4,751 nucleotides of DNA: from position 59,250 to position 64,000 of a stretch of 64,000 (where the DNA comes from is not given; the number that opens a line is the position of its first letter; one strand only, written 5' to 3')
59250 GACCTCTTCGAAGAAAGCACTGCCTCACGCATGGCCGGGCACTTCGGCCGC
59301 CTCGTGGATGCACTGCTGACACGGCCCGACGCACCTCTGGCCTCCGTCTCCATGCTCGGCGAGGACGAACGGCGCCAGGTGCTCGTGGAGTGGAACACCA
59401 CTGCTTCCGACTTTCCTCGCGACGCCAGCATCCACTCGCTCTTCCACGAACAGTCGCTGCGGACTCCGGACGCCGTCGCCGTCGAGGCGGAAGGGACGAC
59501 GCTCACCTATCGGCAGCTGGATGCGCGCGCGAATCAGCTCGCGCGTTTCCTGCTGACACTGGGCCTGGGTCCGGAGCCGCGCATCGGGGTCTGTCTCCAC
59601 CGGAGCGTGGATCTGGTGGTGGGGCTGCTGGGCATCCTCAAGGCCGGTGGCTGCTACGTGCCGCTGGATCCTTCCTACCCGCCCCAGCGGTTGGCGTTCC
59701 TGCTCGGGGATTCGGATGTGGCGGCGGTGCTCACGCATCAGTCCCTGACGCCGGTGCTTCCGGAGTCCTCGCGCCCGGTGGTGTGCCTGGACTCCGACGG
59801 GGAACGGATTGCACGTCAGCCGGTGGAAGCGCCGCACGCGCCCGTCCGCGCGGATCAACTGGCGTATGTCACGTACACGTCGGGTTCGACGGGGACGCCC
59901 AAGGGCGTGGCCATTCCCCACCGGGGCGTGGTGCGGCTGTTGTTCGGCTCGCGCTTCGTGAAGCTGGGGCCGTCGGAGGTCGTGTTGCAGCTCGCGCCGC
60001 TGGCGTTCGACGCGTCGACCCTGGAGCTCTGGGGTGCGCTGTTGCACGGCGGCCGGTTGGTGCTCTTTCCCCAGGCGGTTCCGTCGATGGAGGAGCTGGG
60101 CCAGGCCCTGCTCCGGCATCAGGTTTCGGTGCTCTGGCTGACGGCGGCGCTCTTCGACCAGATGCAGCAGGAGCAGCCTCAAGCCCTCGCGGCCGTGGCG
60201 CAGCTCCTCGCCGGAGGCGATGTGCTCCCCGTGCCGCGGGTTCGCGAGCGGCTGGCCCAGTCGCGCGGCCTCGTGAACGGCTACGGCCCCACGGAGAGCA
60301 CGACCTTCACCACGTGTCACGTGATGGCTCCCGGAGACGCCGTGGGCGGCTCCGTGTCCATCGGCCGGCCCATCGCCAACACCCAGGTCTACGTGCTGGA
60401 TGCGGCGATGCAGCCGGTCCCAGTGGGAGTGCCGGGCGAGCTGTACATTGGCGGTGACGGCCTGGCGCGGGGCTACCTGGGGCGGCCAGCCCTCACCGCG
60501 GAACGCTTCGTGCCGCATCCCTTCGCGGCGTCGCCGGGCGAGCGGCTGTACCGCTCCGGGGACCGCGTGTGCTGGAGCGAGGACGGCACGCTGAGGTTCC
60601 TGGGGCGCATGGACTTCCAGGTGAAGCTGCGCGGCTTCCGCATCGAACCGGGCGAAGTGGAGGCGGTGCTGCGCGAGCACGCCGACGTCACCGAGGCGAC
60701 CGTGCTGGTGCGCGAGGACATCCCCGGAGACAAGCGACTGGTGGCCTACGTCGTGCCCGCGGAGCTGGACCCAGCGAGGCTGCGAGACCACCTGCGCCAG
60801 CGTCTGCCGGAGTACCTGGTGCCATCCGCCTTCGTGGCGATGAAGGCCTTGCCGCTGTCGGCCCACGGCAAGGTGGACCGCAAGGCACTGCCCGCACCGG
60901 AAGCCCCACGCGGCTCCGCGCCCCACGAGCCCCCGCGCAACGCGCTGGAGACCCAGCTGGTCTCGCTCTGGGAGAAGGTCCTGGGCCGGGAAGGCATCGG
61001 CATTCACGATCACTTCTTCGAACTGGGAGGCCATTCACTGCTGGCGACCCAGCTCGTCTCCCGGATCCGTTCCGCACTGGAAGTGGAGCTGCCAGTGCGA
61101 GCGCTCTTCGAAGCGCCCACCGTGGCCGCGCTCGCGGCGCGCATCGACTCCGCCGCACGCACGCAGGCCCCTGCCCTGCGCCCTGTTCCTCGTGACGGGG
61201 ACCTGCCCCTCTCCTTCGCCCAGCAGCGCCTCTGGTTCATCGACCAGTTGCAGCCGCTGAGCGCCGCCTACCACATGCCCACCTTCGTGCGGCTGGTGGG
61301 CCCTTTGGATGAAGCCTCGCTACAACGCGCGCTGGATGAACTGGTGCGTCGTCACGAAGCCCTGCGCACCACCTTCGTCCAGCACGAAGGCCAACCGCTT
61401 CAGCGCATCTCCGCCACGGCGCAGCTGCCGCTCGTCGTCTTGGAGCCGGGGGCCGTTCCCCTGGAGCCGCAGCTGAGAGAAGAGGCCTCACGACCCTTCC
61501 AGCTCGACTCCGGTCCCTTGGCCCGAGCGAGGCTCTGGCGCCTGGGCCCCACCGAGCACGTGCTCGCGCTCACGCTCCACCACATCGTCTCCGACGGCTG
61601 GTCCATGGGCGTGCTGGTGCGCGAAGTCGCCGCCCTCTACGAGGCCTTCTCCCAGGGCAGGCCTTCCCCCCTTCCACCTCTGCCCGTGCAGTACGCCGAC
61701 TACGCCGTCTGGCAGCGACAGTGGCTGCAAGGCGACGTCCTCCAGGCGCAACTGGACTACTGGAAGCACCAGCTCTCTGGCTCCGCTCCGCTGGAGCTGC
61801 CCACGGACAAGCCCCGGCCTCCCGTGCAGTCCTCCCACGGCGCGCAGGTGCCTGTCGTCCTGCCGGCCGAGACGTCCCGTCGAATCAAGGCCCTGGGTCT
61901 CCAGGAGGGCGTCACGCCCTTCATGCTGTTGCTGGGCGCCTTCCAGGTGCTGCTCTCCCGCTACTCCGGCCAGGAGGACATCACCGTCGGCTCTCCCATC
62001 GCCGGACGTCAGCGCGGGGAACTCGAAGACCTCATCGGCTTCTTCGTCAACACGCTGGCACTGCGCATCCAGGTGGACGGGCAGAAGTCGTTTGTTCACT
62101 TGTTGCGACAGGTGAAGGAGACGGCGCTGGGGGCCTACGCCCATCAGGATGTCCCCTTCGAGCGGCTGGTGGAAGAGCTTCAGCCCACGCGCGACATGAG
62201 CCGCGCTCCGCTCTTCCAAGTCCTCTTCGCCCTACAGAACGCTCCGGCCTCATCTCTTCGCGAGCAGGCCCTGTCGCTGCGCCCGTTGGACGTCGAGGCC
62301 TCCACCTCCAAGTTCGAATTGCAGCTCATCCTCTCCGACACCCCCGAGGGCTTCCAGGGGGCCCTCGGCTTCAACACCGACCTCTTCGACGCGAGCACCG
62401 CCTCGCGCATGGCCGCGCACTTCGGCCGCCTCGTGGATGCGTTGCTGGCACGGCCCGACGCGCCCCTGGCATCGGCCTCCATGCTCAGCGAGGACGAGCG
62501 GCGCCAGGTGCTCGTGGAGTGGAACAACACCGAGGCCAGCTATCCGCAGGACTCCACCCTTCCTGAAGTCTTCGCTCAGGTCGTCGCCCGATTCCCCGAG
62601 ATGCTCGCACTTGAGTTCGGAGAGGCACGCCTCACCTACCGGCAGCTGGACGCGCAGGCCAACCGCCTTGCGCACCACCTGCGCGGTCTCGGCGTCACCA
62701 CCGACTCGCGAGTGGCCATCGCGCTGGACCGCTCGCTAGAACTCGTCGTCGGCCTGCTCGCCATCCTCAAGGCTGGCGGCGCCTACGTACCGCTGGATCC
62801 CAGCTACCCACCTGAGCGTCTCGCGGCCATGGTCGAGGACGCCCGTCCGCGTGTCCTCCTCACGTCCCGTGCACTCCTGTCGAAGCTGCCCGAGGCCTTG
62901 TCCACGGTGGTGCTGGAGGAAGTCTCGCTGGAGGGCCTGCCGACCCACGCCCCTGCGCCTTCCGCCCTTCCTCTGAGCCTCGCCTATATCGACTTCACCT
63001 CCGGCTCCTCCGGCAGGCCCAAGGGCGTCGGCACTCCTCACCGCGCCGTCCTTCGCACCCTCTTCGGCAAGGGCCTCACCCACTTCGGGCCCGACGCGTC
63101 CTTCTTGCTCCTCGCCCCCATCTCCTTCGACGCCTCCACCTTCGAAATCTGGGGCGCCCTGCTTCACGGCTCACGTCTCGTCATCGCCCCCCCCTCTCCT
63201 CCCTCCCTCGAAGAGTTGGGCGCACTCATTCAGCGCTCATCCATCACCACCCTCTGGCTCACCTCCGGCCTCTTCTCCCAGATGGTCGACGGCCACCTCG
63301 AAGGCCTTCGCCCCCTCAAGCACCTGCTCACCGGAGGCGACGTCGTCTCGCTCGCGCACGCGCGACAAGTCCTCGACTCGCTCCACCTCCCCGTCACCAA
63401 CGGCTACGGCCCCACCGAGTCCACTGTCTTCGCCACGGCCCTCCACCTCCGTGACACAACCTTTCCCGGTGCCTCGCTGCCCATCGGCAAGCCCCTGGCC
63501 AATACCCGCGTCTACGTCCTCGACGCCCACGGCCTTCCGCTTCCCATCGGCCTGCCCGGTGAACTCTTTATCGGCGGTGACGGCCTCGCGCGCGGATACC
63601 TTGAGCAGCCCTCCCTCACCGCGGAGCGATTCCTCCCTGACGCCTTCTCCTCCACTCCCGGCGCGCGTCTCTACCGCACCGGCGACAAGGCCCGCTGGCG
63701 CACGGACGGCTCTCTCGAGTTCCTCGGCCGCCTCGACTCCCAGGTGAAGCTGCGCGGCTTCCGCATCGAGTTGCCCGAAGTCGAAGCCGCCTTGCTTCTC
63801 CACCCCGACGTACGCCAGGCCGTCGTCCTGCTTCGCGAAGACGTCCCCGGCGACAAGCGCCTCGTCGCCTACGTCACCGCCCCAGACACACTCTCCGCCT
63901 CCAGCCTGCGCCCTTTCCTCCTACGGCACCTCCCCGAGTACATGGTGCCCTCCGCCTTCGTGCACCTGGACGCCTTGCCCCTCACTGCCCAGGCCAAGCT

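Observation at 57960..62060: Near-identical ~0.97-kb tandem duplication (3,132-bp period) inside the NRPS, consistent with recent module duplication or gene conversion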

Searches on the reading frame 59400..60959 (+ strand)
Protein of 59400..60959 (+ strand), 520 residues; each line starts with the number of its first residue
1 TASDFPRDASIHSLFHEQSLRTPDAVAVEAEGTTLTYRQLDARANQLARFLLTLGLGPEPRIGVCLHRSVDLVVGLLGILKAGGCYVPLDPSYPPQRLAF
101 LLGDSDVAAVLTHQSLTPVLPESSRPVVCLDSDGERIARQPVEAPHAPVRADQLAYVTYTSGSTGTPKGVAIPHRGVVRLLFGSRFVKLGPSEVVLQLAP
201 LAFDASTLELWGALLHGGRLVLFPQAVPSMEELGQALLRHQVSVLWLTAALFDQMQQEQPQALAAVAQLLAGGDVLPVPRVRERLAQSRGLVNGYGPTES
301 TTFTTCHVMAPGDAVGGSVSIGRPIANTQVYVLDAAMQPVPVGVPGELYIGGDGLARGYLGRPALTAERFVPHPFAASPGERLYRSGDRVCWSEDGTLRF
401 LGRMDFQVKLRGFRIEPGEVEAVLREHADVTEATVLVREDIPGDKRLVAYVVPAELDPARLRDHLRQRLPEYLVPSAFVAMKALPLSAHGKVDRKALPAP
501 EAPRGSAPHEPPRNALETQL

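Call 11: find_related_loci(query=window:59442-60950:+, collection=genome_contigs, flank=10000)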
Query window:59442-60950:+ (503 aa) in genome_contigs; peptide patterns used: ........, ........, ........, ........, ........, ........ (x = any residue, [..] = any of these).
600 stretches matched a pattern (row limit reached: there are more); 273 encode a relative of the query (tblastn E <= 1e-3); the best 80 are kept; 80 distinct loci.
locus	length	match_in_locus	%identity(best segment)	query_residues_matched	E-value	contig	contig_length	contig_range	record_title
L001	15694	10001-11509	91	1-503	0e+0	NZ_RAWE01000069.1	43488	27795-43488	Corallococcus carmarthensis strain CA043D NODE_69_43488_cov_25.9526_ID_10717, whole genome shotgun sequence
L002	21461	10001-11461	76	1-487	0e+0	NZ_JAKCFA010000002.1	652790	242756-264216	Myxococcus qinghaiensis strain QH3KD-4-1 gnl_ICJDIIDJ_2, whole genome shotgun sequence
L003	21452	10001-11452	76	1-484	0e+0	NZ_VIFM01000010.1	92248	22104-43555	Myxococcus llanfairpwllgwyngyllgogerychwyrndrobwllllantysiliogogogochensis strain AM401 NODE_10_length_92248_cov_33.9818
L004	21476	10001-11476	62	1-490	0e+0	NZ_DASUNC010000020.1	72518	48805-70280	MAG: Archangium sp. isolate SMAG_U1589 k141_1017136, whole genome shotgun sequence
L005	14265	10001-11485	60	1-487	0e+0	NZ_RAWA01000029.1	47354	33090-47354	Corallococcus sp. CA053C NODE_29_47354_cov_22.9964, whole genome shotgun sequence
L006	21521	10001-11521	58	1-503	3e-180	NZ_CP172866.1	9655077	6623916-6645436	Corallococcus coralloides strain KYC2213 chromosome, complete genome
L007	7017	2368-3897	55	1-503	1e-180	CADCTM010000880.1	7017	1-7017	uncultured Coleofasciculus sp. isolate AVDCRST_MAG92 genome assembly, contig: NODE755, whole genome shotgun sequence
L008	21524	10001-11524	57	1-503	2e-175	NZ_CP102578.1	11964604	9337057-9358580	Archangium gephyra strain SDU49 chromosome, complete genome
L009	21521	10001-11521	57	1-503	6e-175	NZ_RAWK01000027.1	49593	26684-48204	Corallococcus aberystwythensis strain AB050A NODE_27_49593_cov_22.0862_ID_11491, whole genome shotgun sequence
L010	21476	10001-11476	55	1-486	2e-173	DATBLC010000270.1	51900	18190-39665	MAG TPA_asm: Candidatus Binatia bacterium isolate SMAG_U3962 k141_965490, whole genome shotgun sequence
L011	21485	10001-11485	53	1-487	5e-172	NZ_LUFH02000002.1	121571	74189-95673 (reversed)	Sphaerospermopsis aphanizomenoides BCCUSP55 scaffold2_cov29, whole genome shotgun sequence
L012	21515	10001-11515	55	1-503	3e-171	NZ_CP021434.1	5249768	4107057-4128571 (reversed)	Tumebacillus avium strain AR23208 chromosome, complete genome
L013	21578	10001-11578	51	1-503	3e-170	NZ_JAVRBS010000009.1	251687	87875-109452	MAG: Nostoc sp. ChiVER01 contig_9, whole genome shotgun sequence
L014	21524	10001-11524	53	1-503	5e-167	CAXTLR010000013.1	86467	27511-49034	MAG TPA_asm: uncultured Acidobacteriaceae bacterium isolate private_TS1974_metawrap_bin.12 genome assembly, contig: priv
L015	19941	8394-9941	54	1-503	1e-165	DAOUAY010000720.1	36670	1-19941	MAG TPA_asm: Anaerolineae bacterium isolate H67_697 k125_193241, whole genome shotgun sequence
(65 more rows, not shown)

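Call 51: search_protein_families(library=pfam, proteins=[window:59400-60959:+], max_evalue=0.00001)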
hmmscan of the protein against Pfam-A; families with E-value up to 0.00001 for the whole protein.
window:59400-60959:+ (520 aa): 2 families
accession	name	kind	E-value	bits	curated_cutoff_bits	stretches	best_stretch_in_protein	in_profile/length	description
PF00501.34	AMP-binding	-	1.2e-90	304.6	29.9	1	15-360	1-384/384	AMP-binding enzyme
PF13193.12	AMP-binding_C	-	1.8e-13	51.7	24.5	1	419-491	1-76/76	AMP-binding enzyme C-terminal domain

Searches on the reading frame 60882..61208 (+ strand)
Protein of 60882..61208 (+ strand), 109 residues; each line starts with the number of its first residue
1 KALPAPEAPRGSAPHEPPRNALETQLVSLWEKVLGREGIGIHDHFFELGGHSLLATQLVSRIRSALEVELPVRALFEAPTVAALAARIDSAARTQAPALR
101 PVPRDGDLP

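Call 51: search_protein_families(library=pfam, proteins=[window:60882-61208:+], max_evalue=0.00001)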
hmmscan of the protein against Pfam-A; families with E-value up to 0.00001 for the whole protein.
window:60882-61208:+ (109 aa): 1 family
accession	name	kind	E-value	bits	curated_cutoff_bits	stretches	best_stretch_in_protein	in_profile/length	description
PF00550.31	PP-binding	-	2.3e-19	69.9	20.8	1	25-88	2-67/67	Phosphopantetheine attachment site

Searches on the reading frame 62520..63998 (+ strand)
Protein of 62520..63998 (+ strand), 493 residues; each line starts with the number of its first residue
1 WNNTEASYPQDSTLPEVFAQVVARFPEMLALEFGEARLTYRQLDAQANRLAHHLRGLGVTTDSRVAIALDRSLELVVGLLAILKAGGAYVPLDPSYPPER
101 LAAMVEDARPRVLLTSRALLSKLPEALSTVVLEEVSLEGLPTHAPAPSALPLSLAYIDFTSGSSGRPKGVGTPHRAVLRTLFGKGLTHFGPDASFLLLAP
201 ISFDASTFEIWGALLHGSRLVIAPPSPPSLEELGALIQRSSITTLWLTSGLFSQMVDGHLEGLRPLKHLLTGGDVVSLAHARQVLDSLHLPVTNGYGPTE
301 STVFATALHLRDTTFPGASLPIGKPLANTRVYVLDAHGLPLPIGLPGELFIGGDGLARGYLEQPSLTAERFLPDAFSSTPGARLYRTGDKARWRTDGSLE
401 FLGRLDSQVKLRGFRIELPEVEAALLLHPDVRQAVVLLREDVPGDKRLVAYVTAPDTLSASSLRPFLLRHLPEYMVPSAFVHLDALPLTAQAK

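Call 51: search_protein_families(library=pfam, proteins=[window:62520-63998:+], max_evalue=0.00001)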
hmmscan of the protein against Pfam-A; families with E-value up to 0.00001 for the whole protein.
window:62520-63998:+ (493 aa): 2 families
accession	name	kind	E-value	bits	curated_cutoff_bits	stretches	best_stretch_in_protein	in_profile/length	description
PF00501.34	AMP-binding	-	4.7e-83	279.6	29.9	1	18-361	1-384/384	AMP-binding enzyme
PF13193.12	AMP-binding_C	-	3.4e-10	41.1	24.5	1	420-493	1-76/76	AMP-binding enzyme C-terminal domain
